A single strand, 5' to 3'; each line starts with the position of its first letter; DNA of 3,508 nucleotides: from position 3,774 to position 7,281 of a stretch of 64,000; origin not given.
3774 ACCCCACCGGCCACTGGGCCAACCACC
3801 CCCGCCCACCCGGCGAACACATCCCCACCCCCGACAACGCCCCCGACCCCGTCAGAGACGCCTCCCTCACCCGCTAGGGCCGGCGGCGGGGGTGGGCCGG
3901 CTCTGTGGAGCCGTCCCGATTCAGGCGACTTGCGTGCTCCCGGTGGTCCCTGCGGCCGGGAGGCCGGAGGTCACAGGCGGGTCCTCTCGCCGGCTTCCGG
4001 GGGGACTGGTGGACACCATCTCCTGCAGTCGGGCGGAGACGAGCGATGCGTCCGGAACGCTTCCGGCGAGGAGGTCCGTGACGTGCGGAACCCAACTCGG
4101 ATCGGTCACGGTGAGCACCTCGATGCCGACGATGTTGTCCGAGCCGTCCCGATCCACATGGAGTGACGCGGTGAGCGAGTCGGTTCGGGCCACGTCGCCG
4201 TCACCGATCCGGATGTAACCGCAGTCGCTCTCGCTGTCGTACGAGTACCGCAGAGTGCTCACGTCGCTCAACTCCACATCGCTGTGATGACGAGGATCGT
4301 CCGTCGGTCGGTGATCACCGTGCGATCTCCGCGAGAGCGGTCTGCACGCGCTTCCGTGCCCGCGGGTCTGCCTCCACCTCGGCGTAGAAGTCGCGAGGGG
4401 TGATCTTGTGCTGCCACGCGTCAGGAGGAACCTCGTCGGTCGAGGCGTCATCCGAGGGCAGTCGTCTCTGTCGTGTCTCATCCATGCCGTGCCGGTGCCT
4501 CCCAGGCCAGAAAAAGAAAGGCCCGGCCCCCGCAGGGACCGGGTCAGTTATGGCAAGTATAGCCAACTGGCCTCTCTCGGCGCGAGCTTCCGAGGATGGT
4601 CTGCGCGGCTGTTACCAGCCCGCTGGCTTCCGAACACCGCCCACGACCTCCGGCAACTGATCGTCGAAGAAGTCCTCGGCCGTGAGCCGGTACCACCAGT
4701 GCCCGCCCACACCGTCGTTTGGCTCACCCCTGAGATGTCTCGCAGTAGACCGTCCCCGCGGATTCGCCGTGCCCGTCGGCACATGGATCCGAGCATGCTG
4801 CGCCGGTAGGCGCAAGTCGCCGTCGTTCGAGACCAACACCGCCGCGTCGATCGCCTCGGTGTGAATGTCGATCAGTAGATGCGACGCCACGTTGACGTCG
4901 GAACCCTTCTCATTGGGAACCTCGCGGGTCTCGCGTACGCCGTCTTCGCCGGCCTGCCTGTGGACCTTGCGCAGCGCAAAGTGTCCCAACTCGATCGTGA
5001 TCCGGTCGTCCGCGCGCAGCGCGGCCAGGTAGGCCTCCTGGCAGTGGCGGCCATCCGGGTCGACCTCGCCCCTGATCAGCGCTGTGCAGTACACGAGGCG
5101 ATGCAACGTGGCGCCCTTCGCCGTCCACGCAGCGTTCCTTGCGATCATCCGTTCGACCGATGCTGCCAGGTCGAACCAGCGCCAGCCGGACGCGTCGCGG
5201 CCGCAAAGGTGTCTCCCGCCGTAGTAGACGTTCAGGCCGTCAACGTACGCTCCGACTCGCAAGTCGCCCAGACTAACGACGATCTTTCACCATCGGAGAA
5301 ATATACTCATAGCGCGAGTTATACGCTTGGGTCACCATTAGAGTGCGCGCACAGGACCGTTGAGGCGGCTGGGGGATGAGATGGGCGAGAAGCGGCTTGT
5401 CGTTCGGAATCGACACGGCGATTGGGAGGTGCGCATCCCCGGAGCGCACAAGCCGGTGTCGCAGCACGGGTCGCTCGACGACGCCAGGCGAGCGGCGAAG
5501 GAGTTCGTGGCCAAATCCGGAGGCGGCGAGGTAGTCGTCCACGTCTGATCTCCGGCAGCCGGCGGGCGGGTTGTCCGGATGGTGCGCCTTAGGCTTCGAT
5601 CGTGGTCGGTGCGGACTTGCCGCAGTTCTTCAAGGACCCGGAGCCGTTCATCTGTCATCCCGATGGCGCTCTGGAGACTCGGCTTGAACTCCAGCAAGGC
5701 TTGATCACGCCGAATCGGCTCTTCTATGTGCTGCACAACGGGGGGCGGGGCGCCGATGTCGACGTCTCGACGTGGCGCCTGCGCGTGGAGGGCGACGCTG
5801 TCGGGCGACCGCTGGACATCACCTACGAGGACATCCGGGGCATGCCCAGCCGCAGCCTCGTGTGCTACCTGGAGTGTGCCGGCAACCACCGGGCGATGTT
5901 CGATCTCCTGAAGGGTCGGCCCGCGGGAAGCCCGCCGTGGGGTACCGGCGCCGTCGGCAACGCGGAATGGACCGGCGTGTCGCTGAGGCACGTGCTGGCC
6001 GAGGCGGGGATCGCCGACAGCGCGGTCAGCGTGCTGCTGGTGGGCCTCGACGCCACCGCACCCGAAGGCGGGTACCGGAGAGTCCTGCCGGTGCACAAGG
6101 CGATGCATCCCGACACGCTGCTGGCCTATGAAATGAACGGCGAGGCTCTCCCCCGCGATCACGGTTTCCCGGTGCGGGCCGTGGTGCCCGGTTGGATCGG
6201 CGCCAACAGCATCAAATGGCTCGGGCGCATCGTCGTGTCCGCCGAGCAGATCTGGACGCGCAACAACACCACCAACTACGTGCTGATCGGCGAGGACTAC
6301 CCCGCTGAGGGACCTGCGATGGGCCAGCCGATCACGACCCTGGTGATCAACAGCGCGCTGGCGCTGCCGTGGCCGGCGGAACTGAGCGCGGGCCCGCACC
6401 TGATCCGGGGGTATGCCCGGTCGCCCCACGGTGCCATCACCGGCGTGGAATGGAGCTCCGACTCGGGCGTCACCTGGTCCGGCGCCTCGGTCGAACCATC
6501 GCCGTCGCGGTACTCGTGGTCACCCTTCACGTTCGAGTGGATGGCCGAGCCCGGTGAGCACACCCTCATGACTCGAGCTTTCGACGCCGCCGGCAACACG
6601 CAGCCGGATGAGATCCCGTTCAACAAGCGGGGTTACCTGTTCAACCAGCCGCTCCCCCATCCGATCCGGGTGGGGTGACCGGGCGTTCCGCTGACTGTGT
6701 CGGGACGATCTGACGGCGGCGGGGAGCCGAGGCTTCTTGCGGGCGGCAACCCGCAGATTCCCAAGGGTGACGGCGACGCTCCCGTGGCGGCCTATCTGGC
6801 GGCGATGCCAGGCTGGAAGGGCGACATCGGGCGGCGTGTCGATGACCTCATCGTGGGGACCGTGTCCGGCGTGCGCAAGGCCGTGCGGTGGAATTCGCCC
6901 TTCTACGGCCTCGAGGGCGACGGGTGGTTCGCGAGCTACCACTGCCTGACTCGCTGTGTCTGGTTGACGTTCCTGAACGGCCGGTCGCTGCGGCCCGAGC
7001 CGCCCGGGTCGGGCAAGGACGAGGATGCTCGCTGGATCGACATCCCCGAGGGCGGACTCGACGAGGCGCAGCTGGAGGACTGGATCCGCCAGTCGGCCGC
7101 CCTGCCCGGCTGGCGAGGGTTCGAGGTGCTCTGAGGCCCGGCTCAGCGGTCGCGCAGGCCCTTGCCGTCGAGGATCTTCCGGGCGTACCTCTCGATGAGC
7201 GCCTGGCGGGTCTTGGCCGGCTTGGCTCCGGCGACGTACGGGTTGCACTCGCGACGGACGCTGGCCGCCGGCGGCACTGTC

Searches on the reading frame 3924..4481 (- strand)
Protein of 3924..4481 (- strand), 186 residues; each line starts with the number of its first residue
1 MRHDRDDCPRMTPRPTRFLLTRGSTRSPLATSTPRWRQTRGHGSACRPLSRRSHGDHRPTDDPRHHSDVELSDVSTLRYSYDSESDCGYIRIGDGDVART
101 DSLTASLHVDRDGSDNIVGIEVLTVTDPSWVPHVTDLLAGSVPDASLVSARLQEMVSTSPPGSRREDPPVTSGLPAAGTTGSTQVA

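Call 47: search_protein_families(library=pfam, proteins=[window:3924-4481:-], max_evalue=0.001)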
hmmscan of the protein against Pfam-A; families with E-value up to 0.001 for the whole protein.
window:3924-4481:- (186 aa): 1 family
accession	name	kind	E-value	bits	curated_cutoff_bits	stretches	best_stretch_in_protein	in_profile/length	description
PF10049.14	DUF2283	-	1.2e-07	32.2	23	1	79-123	2-46/49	Protein of unknown function (DUF2283)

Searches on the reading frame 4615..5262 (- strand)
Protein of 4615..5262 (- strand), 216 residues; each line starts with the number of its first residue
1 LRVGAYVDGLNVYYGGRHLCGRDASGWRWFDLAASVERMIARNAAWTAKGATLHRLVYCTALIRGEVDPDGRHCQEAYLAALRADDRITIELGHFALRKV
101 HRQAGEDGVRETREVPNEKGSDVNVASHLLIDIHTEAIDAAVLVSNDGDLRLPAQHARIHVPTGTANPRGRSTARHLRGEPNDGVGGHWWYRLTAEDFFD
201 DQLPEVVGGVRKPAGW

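Call 47: search_protein_families(library=pfam, proteins=[window:4615-5262:-], max_evalue=0.001)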
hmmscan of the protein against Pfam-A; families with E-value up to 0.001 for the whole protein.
window:4615-5262:- (216 aa): 1 family
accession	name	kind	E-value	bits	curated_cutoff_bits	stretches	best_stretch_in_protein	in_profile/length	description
PF01936.24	NYN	-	0.00017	22.6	24.2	1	2-158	1-114/145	NYN domain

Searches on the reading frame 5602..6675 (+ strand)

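Call 47: search_protein_families(library=pfam, proteins=[window:5602-6675:+], max_evalue=0.001)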
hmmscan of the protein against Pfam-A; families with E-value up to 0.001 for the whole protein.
window:5602-6675:+ (358 aa): 2 families
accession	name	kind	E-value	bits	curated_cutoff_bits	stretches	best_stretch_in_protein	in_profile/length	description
PF00174.25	Oxidored_molyb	-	2.8e-54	183.6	24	1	53-216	7-164/169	Oxidoreductase molybdopterin binding domain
PF03404.22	Mo-co_dimer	-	3.4e-08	34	22.7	1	244-348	4-128/138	Mo-co oxidoreductase dimerisation domain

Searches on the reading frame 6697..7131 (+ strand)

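Call 47: search_protein_families(library=pfam, proteins=[window:6697-7131:+], max_evalue=0.001)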
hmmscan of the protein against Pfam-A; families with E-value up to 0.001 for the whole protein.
window:6697-7131:+ (145 aa): 1 family
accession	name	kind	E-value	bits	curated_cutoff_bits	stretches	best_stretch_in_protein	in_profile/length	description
PF08818.16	DUF1801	-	2.5e-09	37.9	27.2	1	43-133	3-84/85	Domain of unknown function (DU1801)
